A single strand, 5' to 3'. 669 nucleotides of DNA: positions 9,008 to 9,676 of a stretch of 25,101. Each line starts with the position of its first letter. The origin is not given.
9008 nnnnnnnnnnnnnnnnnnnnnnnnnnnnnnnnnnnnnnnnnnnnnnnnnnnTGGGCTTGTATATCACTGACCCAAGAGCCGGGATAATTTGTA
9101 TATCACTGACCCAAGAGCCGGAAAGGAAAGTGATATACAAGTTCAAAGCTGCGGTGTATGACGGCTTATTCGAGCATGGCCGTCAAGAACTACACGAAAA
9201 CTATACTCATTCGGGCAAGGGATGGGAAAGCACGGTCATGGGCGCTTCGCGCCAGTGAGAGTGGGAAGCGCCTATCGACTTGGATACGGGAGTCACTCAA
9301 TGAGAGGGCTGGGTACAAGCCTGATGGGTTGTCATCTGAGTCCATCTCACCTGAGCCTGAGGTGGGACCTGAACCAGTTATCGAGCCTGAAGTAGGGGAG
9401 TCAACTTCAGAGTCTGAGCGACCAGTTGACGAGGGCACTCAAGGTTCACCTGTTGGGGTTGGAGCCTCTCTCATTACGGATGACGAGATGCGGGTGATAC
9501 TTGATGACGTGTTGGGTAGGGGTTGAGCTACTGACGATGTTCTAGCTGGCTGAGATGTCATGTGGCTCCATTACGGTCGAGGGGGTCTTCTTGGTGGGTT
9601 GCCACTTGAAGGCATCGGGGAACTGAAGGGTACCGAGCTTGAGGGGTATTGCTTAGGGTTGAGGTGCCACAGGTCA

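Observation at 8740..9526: Origin/partition-like module: AT-rich tract, six 11-bp iterons in mixed orientation, and an adjacent RHH-protein gene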

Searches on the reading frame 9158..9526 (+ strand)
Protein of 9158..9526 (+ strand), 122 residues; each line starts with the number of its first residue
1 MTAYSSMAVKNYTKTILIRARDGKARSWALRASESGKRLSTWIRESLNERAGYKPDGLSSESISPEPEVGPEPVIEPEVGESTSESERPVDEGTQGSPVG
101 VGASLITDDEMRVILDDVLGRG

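Call 12: search_protein_families(library=pfam, proteins=[window:9158-9526:+], max_evalue=0.1)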
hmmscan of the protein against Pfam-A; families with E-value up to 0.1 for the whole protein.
window:9158-9526:+ (122 aa): 0 families

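Call 13: search_protein_families(library=phrogs, proteins=[window:9158-9526:+], max_evalue=0.1)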
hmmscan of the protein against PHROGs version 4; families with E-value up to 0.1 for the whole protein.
window:9158-9526:+ (122 aa): 0 families

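Call 15: find_related_loci(query=window:9158-9526:+, collection=viral_contigs, flank=10000)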
Query window:9158-9526:+ (122 aa) in viral_contigs; peptide patterns used: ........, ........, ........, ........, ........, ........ (x = any residue, [..] = any of these).
56 stretches matched a pattern; 1 encode a relative of the query (tblastn E <= 1e-3); 1 distinct loci.
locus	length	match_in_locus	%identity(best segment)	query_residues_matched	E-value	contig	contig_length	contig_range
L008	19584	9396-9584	34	43-119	1e-5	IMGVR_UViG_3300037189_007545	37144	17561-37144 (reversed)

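Call 18: find_encoding_contigs(protein=window:9158-9526:+, flank=10000)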
Protein window:9158-9526:+ (122 aa): 1 contig read that carries it; 1 place shown.
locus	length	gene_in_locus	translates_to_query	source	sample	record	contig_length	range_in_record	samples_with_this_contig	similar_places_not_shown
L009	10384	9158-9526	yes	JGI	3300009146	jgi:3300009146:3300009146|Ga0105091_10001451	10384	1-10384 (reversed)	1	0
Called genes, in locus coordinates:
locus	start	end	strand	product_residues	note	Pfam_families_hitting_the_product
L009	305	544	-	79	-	-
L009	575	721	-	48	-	-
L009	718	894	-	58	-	-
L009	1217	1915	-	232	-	-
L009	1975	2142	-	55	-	-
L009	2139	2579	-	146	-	-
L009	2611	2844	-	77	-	-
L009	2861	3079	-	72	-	-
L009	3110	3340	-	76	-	-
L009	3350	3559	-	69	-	-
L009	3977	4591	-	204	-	-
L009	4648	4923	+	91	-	PF04448:DUF551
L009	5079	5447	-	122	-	-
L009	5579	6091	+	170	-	-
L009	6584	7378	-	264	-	-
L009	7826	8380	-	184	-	-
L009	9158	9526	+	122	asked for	-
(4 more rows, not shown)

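Call 19: find_homologous_proteins(query=window:9158-9526:+, max_evalue=0.01)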
Query window:9158-9526:+ (122 aa): 6 proteins with E <= 0.01 among 14 candidates.
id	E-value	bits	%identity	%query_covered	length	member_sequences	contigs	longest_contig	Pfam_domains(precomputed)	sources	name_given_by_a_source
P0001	2.1e-71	255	100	100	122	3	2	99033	-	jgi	-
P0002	1.1e-30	124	61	93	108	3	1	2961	-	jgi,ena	-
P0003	2.9e-30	123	63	90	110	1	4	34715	-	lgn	-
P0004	8.1e-26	108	80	57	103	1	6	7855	-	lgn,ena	-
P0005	5.6e-25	105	55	93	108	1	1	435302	-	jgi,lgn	jgi:hypothetical protein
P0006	2.1e-9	55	58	54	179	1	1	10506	-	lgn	-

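Call 20: find_encoding_contigs(protein=P0005, flank=10000, max_places=3)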
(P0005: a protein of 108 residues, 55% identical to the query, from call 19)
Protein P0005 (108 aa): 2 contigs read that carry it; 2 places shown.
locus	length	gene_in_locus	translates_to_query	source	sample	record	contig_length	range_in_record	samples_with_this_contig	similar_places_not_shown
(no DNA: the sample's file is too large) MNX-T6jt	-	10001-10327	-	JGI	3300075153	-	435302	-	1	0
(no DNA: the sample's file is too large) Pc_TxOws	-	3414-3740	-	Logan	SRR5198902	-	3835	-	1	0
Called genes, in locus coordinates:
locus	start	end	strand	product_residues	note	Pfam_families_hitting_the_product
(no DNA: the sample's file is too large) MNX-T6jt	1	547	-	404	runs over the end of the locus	PF00089:Trypsin, PF13365:Trypsin_2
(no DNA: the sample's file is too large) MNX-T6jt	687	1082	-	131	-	-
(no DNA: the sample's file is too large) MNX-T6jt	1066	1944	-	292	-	PF05265:DUF723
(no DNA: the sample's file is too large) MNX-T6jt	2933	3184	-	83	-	-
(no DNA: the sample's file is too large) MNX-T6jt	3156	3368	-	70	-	-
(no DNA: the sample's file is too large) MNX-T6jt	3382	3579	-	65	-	-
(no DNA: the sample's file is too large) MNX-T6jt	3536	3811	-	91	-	-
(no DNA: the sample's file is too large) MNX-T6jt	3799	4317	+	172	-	-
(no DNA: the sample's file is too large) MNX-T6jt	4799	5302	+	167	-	-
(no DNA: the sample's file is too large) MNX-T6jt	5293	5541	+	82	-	-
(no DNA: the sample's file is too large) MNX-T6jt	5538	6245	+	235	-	PF13310:Virulence_RhuM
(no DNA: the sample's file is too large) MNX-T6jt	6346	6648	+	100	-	-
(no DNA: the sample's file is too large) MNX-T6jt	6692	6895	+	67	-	-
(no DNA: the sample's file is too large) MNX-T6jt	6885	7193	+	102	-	-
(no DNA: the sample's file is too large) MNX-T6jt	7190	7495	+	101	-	-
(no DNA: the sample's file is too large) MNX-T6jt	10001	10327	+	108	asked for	-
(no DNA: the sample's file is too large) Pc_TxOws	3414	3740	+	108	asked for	-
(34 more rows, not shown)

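Call 21: find_encoding_contigs(protein=P0003, flank=10000, max_places=4)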
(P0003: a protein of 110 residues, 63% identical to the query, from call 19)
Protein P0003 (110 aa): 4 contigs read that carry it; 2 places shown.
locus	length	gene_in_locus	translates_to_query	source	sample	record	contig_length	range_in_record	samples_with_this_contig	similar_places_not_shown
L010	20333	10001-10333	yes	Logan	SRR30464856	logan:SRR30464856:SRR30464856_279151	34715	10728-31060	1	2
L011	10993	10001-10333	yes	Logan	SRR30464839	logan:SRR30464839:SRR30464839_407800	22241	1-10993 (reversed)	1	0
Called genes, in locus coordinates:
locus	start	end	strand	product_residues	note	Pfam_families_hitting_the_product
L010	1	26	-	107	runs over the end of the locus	-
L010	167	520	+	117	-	-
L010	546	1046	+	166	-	-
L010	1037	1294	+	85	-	-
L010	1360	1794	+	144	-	-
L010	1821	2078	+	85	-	-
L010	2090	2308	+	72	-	-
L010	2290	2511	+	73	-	-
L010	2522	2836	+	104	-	-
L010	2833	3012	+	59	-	-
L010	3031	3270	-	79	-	-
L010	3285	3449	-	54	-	-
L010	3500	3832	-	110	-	-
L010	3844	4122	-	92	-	-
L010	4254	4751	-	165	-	-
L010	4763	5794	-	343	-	-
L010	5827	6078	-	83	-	-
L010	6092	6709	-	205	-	PF09652:Cas_VVA1548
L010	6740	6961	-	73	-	-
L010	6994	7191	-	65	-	-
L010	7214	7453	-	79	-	-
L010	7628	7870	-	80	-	-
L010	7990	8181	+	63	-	-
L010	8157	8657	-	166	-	-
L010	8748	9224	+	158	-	-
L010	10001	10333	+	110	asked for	-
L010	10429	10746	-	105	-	-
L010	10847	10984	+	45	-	-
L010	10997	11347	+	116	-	-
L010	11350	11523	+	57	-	-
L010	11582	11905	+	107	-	-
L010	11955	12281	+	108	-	-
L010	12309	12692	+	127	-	-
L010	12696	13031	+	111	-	-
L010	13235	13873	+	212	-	PF12706:Lactamase_B_2 (faint), PF23023:Anti-Pycsar_Apyc1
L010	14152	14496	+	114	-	-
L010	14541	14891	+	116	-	-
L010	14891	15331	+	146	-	-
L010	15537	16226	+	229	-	-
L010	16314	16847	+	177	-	-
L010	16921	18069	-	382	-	-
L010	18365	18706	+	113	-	-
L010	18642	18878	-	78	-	-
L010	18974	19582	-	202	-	-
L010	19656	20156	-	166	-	-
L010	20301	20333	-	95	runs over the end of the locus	-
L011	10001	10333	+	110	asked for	-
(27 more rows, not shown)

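Call 26: find_encoding_contigs(protein=P0002, flank=10000, max_places=3)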
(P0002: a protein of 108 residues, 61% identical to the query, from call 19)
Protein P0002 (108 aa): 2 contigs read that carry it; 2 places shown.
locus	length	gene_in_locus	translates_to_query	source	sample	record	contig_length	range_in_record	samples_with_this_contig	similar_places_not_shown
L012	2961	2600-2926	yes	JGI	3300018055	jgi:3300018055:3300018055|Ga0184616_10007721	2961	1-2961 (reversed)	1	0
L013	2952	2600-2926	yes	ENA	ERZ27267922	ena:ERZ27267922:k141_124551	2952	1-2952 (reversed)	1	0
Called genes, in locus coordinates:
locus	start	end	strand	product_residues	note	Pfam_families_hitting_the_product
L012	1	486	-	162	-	?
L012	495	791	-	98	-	-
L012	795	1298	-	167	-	-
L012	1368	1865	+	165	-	-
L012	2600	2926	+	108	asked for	-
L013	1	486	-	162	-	?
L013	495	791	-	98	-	-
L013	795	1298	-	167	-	-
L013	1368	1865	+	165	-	-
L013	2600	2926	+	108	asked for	-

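Call 27: find_encoding_contigs(protein=P0004, flank=10000, max_places=6)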
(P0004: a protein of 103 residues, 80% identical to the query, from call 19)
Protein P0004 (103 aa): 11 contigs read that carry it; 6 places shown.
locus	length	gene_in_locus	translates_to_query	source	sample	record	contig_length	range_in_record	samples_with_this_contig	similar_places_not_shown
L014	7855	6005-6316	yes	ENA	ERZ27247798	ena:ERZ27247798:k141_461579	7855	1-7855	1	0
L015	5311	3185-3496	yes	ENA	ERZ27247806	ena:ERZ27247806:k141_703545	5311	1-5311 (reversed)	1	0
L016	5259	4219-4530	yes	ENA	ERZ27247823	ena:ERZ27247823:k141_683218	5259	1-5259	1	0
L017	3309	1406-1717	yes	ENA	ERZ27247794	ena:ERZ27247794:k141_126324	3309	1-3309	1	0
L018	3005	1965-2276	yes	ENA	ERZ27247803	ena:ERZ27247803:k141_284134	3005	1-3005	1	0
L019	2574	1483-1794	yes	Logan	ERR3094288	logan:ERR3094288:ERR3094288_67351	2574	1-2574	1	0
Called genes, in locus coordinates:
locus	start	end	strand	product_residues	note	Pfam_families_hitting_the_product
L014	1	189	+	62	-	?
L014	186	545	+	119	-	-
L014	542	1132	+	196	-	-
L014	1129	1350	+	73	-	-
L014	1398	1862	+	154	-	-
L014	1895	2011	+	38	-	-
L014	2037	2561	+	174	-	-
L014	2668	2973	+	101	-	-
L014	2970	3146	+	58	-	-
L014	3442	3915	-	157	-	-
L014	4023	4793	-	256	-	-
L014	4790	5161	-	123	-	-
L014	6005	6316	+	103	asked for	-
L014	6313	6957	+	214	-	PF10547:P22_AR_N, PF10544:T5orf172 (weak), PF13455:MUG113 (weak)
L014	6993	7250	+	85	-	-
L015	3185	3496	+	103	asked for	-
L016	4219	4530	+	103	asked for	-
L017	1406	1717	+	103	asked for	-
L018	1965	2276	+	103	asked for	-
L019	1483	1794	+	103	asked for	-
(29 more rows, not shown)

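Call 28: find_encoding_contigs(protein=P0006, flank=10000, max_places=3)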
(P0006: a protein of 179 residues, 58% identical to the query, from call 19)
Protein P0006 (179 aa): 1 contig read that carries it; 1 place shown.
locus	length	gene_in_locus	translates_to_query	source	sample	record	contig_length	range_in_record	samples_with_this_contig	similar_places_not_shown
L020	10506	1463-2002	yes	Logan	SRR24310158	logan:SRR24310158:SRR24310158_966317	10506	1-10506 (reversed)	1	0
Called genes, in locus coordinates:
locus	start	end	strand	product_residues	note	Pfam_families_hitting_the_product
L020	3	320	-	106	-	?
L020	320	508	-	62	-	-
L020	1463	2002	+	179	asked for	-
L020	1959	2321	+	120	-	-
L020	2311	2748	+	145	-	-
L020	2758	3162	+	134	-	-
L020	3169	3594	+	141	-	-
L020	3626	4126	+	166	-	PF11750:DUF3307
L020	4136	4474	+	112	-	-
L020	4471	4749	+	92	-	-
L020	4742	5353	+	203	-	-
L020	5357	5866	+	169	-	-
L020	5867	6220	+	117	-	-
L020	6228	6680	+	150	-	-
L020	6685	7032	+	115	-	-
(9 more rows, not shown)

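Call 46: predict_structure(alignment_id=A2)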
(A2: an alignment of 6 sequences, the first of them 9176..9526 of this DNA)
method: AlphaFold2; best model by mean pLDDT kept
length: 116 residues; sequences in the alignment: 6
mean_pLDDT: 57.5   pTM: 0.28
mean pLDDT of the five models: 57.5, 54.0, 52.9, 50.4, 50.0
residues with pLDDT >= 90: 0; 70-90: 21; 50-70: 61; < 50: 34
segments of 3 or more residues with pLDDT < 50: 71-80, 84-97
pLDDT, mean of each block of 10 residues (from residue 1): 60 62 60 70 64 51 53 43 44 47 75 64
secondary structure, 60 per line:
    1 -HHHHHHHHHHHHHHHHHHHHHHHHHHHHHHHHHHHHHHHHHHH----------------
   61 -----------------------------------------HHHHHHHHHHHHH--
elements in order: H2-44 H102-114

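Call 54: find_related_loci(query=A4, collection=viral_contigs, flank=10000)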
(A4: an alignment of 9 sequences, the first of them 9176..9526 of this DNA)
Query A4 (116 aa) in viral_contigs; peptide patterns used: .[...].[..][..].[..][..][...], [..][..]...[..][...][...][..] (x = any residue, [..] = any of these).
30 stretches matched a pattern, but none encodes a relative of the query by tblastn (E <= 1e-3).

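Call 55: find_related_loci(query=A4, collection=genome_contigs, flank=10000)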
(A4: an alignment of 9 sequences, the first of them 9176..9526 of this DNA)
Query A4 (116 aa) in genome_contigs; peptide patterns used: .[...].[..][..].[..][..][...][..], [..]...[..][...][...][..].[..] (x = any residue, [..] = any of these).
72 stretches matched a pattern, but none encodes a relative of the query by tblastn (E <= 1e-3).

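Call 67: search_dna_similar(query=window:9176-9526:+, collection=phages, mode=protein, max_evalue=1)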
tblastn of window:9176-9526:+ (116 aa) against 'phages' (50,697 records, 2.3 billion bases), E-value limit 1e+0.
No match.

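Call 68: search_dna_similar(query=window:9176-9526:+, collection=plasmids, mode=protein, max_evalue=1)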
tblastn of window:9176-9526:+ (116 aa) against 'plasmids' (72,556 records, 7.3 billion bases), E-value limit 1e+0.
No match.

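Call 100: search_protein_families(library=pfam, proteins=[L010:4763-5794:-, L010:8718-9224:+], max_evalue=0.1)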
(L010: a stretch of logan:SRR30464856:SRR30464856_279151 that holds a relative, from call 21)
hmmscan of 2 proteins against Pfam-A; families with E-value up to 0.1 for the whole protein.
L010:4763-5794:- (343 aa): 9 families
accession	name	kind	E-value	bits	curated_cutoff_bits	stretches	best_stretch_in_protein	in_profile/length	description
PF00132.30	Hexapep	-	1.2e-43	145.4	27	9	30-62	3-35/36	Bacterial transferase hexapeptide (six repeats)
PF25084.1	LbH_EIF2B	-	1.8e-26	92.6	54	4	74-172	7-102/105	EIF2B subunit epsilon LbH domain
PF14602.12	Hexapep_2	-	3e-14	52.9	27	1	47-74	2-27/34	Hexapeptide repeat of succinyl-transferase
PF24894.1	Hexapep_GlmU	-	9.4e-14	51.8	23.3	3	184-233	40-87/104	GlmU-like, C-terminal hexapeptide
PF25087.1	GMPPB_C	-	1.1e-11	44.8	39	2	101-178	5-80/110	GMPPB C-terminal domain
PF25247.1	LbH_GLGC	-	8.9e-07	29.3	27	2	115-213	34-132/135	GLGC left-handed parallel beta-helix domain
PF21711.3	DCTN5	-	0.00013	22.1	40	1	89-138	85-133/182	Dynactin subunit 5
PF18298.6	NusG_add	-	0.02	15.6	27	0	18-59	36-77/109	NusG additional domain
PF07959.18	Fucose_pyrophosphorylase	-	0.042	13.2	34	0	53-126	284-346/418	Fucose pyrophosphorylase domain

L010:8718-9224:+ (168 aa): 0 families

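Call 101: search_protein_families(library=phrogs, proteins=[L010:8718-9224:+], max_evalue=0.01)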
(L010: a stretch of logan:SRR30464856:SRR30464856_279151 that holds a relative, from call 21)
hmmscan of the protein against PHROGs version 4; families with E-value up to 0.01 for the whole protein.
L010:8718-9224:+ (168 aa): 8 families
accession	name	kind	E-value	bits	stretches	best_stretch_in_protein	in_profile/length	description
phrog_3322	-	DNA, RNA and nucleotide metabolism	4.9e-33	115.3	1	38-167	24-153/162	endonuclease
phrog_1035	-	DNA, RNA and nucleotide metabolism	1.8e-19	71.7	1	4-164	63-227/271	endonuclease VII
phrog_3118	-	DNA, RNA and nucleotide metabolism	8e-11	42.9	1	72-149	17-98/287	HNH endonuclease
phrog_1400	-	moron, auxiliary metabolic gene and host takeover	1.2e-05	26.3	1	73-162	13-101/251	Srd anti-sigma factor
phrog_3377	-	DNA, RNA and nucleotide metabolism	3.6e-05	24.7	1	117-148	63-94/196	HNH endonuclease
phrog_3273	-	unknown function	0.00049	21.2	1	4-55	22-73/75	-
phrog_2340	-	DNA, RNA and nucleotide metabolism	0.00077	20.6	1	4-67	8-65/171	endonuclease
phrog_374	-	DNA, RNA and nucleotide metabolism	0.0018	18.2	1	119-151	323-355/617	HNH endonuclease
